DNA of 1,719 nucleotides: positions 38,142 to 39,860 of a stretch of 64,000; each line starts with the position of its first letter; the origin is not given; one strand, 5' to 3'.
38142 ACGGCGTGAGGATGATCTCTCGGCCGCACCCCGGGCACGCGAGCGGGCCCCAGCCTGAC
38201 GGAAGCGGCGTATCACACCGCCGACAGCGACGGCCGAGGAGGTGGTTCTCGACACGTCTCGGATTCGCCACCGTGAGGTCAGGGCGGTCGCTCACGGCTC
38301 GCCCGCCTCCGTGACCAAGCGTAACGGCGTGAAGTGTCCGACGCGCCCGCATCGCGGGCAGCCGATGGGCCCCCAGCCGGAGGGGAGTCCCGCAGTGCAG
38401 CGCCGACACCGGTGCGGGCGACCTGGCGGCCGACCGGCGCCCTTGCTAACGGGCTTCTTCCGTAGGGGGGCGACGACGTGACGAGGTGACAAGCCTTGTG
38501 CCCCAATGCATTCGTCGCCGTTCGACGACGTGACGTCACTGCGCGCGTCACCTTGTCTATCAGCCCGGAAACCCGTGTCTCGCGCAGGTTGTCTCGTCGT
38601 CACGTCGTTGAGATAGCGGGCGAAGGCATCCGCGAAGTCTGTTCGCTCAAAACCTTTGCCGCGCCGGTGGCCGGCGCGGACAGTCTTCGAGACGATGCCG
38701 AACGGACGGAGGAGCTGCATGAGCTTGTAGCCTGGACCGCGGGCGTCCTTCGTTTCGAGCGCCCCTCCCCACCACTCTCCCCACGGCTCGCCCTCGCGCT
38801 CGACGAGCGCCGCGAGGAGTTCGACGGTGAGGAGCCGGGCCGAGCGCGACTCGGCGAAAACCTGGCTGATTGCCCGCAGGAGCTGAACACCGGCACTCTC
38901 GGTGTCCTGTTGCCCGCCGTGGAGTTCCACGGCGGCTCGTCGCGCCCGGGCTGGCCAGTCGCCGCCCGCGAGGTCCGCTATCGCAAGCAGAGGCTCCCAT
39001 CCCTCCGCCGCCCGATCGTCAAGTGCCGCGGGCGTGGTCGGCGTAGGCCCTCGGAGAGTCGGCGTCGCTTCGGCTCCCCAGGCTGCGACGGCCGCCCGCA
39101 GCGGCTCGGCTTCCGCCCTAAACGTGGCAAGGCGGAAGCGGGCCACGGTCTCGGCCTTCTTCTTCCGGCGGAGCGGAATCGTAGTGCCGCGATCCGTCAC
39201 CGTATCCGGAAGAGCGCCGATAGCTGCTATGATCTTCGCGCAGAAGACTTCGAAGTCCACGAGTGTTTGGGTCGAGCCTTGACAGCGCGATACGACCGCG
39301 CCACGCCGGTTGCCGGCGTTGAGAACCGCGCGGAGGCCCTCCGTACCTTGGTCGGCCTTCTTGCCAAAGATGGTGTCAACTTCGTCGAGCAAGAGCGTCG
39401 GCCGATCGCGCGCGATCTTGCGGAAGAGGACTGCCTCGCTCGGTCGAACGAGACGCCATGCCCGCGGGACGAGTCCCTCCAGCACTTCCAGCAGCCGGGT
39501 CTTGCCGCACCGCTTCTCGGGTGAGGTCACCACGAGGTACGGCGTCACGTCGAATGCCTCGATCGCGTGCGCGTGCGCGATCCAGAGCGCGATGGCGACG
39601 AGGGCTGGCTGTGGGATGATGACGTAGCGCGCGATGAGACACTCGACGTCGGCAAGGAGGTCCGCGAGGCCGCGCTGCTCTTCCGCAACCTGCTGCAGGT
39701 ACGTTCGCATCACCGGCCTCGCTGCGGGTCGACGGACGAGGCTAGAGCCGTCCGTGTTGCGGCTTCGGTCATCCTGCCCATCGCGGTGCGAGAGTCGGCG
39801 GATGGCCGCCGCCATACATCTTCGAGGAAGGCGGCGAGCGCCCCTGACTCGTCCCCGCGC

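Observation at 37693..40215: Four-gene translationally coupled operon around a standalone DUF3631 protein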

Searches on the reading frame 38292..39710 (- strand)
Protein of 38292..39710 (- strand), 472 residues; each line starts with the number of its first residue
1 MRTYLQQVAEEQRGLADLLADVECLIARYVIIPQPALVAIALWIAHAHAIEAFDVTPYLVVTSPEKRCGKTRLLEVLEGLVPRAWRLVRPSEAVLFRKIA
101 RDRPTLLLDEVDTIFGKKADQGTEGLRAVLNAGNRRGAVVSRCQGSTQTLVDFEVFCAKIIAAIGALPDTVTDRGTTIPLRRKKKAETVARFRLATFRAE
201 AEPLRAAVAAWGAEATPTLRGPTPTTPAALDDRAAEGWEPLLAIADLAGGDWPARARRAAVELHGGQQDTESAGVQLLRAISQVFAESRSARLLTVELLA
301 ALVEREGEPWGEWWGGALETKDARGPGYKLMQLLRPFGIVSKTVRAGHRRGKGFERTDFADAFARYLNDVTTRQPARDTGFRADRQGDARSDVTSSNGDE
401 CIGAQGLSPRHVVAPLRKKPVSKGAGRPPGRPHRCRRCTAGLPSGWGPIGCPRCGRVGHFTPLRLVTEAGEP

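Call 3: search_protein_families(library=pfam, proteins=[window:38292-39710:-], max_evalue=0.1)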
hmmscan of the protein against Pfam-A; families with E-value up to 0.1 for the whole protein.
window:38292-39710:- (472 aa): 1 family
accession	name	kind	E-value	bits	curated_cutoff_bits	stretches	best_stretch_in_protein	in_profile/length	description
PF12307.13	DUF3631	-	4e-45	154.7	24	1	180-366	2-182/182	Protein of unknown function (DUF3631)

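Call 6: search_protein_families(library=phrogs, proteins=[window:38292-39710:-], max_evalue=0.01)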
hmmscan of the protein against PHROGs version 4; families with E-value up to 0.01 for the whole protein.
window:38292-39710:- (472 aa): 0 families

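Call 7: search_protein_families(library=ncbifam, proteins=[window:38292-39710:-], max_evalue=0.01)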
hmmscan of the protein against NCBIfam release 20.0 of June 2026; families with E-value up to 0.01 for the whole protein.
window:38292-39710:- (472 aa): 0 families

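Call 8: search_solved_structures(query=window:38292-39710:-, max_evalue=1, show_alignments=2)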
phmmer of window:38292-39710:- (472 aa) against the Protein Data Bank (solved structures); distinct sequences matched with E-value up to 1: 1.
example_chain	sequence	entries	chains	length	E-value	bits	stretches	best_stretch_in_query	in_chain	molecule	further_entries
7vg7_B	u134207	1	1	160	0.11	14.4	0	256-318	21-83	Uteroglobin,PB1m6A9 peptide,Uteroglobin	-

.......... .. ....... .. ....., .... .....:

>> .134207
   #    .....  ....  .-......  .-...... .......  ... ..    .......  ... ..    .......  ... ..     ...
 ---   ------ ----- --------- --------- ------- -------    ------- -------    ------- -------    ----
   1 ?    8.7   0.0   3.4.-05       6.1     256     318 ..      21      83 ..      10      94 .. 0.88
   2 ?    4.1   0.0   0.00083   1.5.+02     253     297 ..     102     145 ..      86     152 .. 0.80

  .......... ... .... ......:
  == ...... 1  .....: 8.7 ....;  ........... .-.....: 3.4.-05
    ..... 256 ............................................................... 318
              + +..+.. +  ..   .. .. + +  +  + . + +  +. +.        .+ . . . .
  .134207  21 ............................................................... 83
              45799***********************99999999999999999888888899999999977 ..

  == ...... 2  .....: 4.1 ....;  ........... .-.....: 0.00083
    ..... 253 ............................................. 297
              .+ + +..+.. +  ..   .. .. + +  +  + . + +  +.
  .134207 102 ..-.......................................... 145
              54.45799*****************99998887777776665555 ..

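Call 11: find_homologous_proteins(query=window:38292-39710:-, max_evalue=0.00001)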
Query window:38292-39710:- (472 aa): 3419 proteins with E <= 0.00001 among 8000 candidates; the best 120 are listed.
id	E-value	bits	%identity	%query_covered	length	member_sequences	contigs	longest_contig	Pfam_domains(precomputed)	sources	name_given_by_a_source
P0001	0.0e+0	1059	100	100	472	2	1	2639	PF12307.14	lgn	-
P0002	8.1e-146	505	60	85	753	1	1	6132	PF12307.14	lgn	-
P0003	4.7e-141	489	58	86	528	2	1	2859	PF12307.14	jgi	-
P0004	5.7e-140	485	60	83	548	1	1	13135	PF12307.14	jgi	jgi:hypothetical protein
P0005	3.6e-133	463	57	85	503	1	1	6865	PF12307.14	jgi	jgi:hypothetical protein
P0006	1.7e-132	461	55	85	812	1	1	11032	PF12307.14,PF09250.17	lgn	-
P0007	9.8e-130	452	58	83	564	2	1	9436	PF12307.14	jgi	jgi:hypothetical protein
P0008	2.3e-129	450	57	85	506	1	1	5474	PF12307.14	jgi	jgi:hypothetical protein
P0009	3.8e-126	440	60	75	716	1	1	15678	PF12307.14,PF09250.17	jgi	jgi:hypothetical protein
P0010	3.9e-126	440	54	85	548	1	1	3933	PF12307.14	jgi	jgi:hypothetical protein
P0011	3.6e-122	427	55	86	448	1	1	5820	PF12307.14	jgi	jgi:hypothetical protein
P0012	5.7e-121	423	51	88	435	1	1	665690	PF12307.14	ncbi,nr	ncbi:MAG: DUF3631 domain-containing protein [bacterium]|nr:DUF3631 domain-containing protein [bacter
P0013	1.3e-119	418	51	97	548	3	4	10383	PF12307.14,PF00226.37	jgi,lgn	-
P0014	2.9e-119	417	50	94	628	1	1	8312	PF12307.14,PF00226.37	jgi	jgi:hypothetical protein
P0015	1.2e-115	405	57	72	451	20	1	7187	PF12307.14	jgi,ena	-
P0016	3.7e-114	400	52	86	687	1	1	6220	PF12307.14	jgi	jgi:hypothetical protein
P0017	9.1e-113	396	50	94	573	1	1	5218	PF12307.14,PF00226.37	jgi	jgi:hypothetical protein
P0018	1.1e-112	395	49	95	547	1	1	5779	PF12307.14,PF00226.37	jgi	jgi:hypothetical protein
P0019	1.8e-112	395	54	84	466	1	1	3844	PF12307.14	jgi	jgi:hypothetical protein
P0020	1.9e-112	395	51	94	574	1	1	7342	PF12307.14,PF00226.37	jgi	jgi:hypothetical protein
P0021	1.4e-111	392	51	83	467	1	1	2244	PF12307.14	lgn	-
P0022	1.9e-111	391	51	85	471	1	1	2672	PF12307.14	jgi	jgi:hypothetical protein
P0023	5.8e-111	390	49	90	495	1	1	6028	PF12307.14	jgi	jgi:hypothetical protein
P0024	1.8e-109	385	54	85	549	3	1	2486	PF12307.14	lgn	-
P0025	1.9e-109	385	50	87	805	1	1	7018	PF12307.14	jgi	jgi:hypothetical protein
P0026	3.8e-108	380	49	83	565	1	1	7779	PF12307.14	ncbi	-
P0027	2.6e-107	378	50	91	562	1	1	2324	PF12307.14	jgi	jgi:hypothetical protein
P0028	3.1e-107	377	52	85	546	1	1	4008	PF12307.14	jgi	-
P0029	3.5e-107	377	47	90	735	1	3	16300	PF12307.14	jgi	jgi:hypothetical protein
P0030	5.3e-107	377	53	80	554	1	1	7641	PF12307.14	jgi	jgi:hypothetical protein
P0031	3.5e-106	374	48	88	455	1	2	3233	PF12307.14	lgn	-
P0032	4.5e-106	374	55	75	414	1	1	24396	PF12307.14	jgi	jgi:hypothetical protein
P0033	6.9e-106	373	52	81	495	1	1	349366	PF12307.14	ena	-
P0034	1.2e-105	372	51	77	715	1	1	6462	PF12307.14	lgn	-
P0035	1.9e-105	371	52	76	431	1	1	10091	PF12307.14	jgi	jgi:hypothetical protein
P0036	3.4e-105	371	50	85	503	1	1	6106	PF12307.14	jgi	jgi:hypothetical protein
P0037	4.4e-105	370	54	75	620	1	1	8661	PF12307.14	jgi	jgi:hypothetical protein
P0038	7.7e-105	369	49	88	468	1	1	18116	PF12307.14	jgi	-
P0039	1.7e-104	368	53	75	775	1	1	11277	PF12307.14,PF12965.14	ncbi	-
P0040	3.1e-104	367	53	75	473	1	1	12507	PF12307.14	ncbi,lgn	-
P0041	3.9e-104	367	51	76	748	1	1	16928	PF12307.14,PF01807.26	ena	-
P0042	6.6e-104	366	53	77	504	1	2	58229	PF12307.14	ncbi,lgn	-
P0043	7.0e-104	366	54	75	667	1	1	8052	PF12307.14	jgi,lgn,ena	-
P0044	7.3e-104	366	52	75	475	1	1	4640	PF12307.14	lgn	-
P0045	8.7e-104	366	50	89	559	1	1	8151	PF12307.14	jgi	jgi:hypothetical protein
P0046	1.7e-103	365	52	78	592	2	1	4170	PF12307.14,PF00772.27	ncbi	-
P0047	3.4e-103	364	54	74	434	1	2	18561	PF12307.14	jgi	jgi:hypothetical protein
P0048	3.6e-103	364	53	75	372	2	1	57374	PF12307.14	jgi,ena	-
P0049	7.6e-103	363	50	83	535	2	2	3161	PF12307.14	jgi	-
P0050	3.3e-102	361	49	79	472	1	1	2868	PF12307.14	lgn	-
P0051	3.4e-102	361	52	75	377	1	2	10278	PF12307.14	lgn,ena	-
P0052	9.2e-102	359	45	96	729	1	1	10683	PF12307.14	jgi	jgi:hypothetical protein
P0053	1.3e-101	359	51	75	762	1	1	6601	PF12307.14,PF12965.14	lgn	-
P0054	2.2e-101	358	54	75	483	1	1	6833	PF12307.14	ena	-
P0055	2.3e-101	358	51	83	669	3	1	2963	PF12307.14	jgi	jgi:5S rRNA maturation endonuclease (ribonuclease M5)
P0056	3.8e-101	357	49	83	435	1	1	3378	PF12307.14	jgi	jgi:Protein of unknown function (DUF3631)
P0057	5.0e-101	357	53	70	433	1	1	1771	PF12307.14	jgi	jgi:Protein of unknown function (DUF3631)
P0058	9.2e-101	356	48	82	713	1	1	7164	PF12307.14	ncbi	-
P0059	9.3e-101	356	50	83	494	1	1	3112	PF12307.14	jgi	jgi:hypothetical protein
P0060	9.9e-101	356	50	82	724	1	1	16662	PF12307.14,PF12965.14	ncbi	-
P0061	1.1e-100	356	51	80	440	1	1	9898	PF12307.14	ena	-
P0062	2.5e-100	355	51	76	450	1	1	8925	PF12307.14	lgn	-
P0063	3.9e-100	354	46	88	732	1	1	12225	PF12307.14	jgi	jgi:hypothetical protein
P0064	5.0e-100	354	50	74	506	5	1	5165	PF12307.14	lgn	-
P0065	5.0e-100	354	49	81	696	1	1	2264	PF12307.14,PF12965.14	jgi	jgi:hypothetical protein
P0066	9.3e-100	353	50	81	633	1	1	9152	PF12307.14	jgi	jgi:hypothetical protein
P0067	9.5e-100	353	50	76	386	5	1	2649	PF12307.14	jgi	jgi:hypothetical protein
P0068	1.6e-99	352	52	76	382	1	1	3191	PF12307.14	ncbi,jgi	jgi:hypothetical protein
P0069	2.5e-99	351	45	94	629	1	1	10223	PF12307.14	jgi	jgi:hypothetical protein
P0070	7.1e-99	350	50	76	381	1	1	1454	PF12307.14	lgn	-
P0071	8.3e-99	350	55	70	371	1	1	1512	PF12307.14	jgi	-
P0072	8.6e-99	350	48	88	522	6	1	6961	PF12307.14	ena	-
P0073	8.8e-99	349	48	79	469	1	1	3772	PF12307.14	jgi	jgi:hypothetical protein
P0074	1.9e-98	348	46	84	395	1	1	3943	PF12307.14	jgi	jgi:hypothetical protein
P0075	2.2e-98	348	46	90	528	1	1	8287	PF12307.14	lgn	-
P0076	2.5e-98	348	50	74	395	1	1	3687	PF12307.14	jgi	jgi:hypothetical protein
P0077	2.6e-98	348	60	64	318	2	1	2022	PF12307.14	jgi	jgi:Protein of unknown function (DUF3631)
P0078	2.6e-98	348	49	81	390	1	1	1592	PF12307.14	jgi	jgi:hypothetical protein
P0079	3.3e-98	348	50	75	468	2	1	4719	PF12307.14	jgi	jgi:hypothetical protein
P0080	3.9e-98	347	50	75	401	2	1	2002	PF12307.14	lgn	-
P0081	4.1e-98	347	52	75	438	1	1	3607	PF12307.14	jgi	jgi:hypothetical protein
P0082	5.9e-98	347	49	77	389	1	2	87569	PF12307.14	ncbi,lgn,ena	-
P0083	6.6e-98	347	50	75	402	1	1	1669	PF12307.14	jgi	-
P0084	7.5e-98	346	45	94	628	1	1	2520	PF12307.14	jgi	jgi:hypothetical protein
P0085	7.6e-98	346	51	78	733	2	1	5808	PF12307.14,PF13362.13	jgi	jgi:5S rRNA maturation endonuclease (ribonuclease M5)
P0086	9.9e-98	346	52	72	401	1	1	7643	PF12307.14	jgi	jgi:Protein of unknown function (DUF3631)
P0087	9.9e-98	346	51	75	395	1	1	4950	PF12307.14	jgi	jgi:Protein of unknown function (DUF3631)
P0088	1.3e-97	346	45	91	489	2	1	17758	PF12307.14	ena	-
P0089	1.8e-97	345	50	74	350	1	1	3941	PF12307.14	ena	-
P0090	2.3e-97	345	50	75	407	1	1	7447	PF12307.14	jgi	jgi:Protein of unknown function (DUF3631)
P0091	2.5e-97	345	49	83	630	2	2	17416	PF12307.14,PF00772.27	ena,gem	-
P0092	2.5e-97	345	52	73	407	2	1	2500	PF12307.14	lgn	-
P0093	2.6e-97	345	49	75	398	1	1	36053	PF12307.14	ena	-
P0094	3.1e-97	344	49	75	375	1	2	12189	PF12307.14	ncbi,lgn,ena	-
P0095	3.5e-97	344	52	70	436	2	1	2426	PF12307.14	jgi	jgi:Protein of unknown function (DUF3631)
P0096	3.9e-97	344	50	75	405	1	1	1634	PF12307.14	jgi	-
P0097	6.1e-97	343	51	76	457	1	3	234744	PF12307.14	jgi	jgi:hypothetical protein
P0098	7.3e-97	343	52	78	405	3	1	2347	PF12307.14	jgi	jgi:hypothetical protein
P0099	9.9e-97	343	50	75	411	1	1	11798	PF12307.14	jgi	jgi:Protein of unknown function (DUF3631)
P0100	1.0e-96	343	47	88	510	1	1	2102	PF12307.14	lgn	-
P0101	1.2e-96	342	53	75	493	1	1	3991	PF12307.14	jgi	jgi:hypothetical protein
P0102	1.3e-96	342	45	94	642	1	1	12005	PF12307.14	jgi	jgi:hypothetical protein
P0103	1.5e-96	342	50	74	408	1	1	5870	PF12307.14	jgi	jgi:Protein of unknown function (DUF3631)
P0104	1.6e-96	342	51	76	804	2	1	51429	PF12307.14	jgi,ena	-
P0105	1.9e-96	342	48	83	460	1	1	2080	PF12307.14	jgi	jgi:Protein of unknown function (DUF3631)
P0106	2.1e-96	342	47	84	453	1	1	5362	PF12307.14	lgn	-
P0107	2.7e-96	341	46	88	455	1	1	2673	PF12307.14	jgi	jgi:hypothetical protein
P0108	2.7e-96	341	49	77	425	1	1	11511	PF12307.14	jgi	jgi:Protein of unknown function (DUF3631)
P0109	4.5e-96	341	52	75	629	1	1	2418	PF12307.14,PF12965.14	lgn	-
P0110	5.7e-96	340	49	75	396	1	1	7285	PF12307.14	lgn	-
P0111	8.8e-96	340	52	75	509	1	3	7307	PF12307.14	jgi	jgi:hypothetical protein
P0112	9.4e-96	340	47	79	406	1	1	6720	PF12307.14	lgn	-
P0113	1.1e-95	339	46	76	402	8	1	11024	PF12307.14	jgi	jgi:Protein of unknown function (DUF3631)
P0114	1.2e-95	339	50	77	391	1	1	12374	PF12307.14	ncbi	-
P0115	1.2e-95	339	49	78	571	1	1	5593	PF12307.14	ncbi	-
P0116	1.3e-95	339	46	88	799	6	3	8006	PF12307.14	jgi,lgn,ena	-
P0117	1.5e-95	339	47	75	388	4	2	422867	PF12307.14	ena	-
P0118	1.8e-95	339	47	83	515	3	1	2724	PF12307.14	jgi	jgi:hypothetical protein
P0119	1.9e-95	339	46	81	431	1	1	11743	PF12307.14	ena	-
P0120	2.1e-95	338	49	76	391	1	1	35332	PF12307.14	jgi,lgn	-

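Call 12: find_related_loci(query=window:38292-39710:-, collection=genome_contigs, flank=6000)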
Query window:38292-39710:- (472 aa) in genome_contigs; peptide patterns used: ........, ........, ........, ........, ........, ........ (x = any residue, [..] = any of these).
150 stretches matched a pattern; 2 encode a relative of the query (tblastn E <= 1e-3); 2 distinct loci.
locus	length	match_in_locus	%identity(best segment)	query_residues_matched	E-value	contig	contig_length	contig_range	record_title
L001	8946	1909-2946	45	18-367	6e-75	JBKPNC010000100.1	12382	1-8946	MAG: Actinomycetota bacterium isolate GS_HAYS_MAG_00050 GS_HAYS_000002937442, whole genome shotgun sequence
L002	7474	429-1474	43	16-367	3e-55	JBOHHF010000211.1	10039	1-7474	MAG: Pseudonocardiaceae bacterium isolate M3-B1_maxbin2.bin.31 k127_478694, whole genome shotgun sequence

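Call 27: find_related_loci(query=A1, collection=metagenome_contigs, flank=5000)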
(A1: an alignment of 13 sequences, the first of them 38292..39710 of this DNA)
Query A1 (472 aa) in metagenome_contigs; peptide patterns used: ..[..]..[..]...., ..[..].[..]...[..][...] (x = any residue, [..] = any of these).
600 stretches matched a pattern (row limit reached: there are more); 592 encode a relative of the query (tblastn E <= 1e-3); the best 80 are kept; 80 distinct loci.
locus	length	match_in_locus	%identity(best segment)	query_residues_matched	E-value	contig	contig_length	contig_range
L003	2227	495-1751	65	13-430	9e-180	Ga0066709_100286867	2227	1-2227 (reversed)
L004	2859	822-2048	58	13-419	8e-152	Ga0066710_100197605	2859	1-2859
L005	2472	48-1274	61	9-411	7e-151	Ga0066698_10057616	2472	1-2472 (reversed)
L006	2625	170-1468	54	15-430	5e-147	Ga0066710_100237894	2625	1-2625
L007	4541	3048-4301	56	15-415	2e-136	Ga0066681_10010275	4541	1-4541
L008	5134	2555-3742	56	36-415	3e-135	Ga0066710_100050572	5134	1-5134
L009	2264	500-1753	56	15-415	6e-143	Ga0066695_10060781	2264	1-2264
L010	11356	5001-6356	57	9-463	6e-142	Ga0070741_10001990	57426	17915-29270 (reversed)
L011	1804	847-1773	67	15-325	1e-124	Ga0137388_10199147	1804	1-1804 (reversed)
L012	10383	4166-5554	51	2-457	3e-113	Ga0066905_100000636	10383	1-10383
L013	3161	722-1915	50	14-407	1e-108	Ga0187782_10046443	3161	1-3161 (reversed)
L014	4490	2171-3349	52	15-395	3e-106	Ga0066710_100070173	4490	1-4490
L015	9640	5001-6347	45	15-443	6e-102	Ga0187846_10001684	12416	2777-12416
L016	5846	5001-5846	60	36-317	2e-101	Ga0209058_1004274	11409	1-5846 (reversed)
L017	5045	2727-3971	46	17-432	3e-98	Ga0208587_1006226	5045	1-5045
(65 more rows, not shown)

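Call 31: search_solved_structures(query=A3, max_evalue=10, show_alignments=2)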
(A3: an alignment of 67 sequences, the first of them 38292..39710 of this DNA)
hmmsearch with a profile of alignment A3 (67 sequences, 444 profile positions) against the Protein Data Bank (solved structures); distinct sequences matched with E-value up to 10: 0.
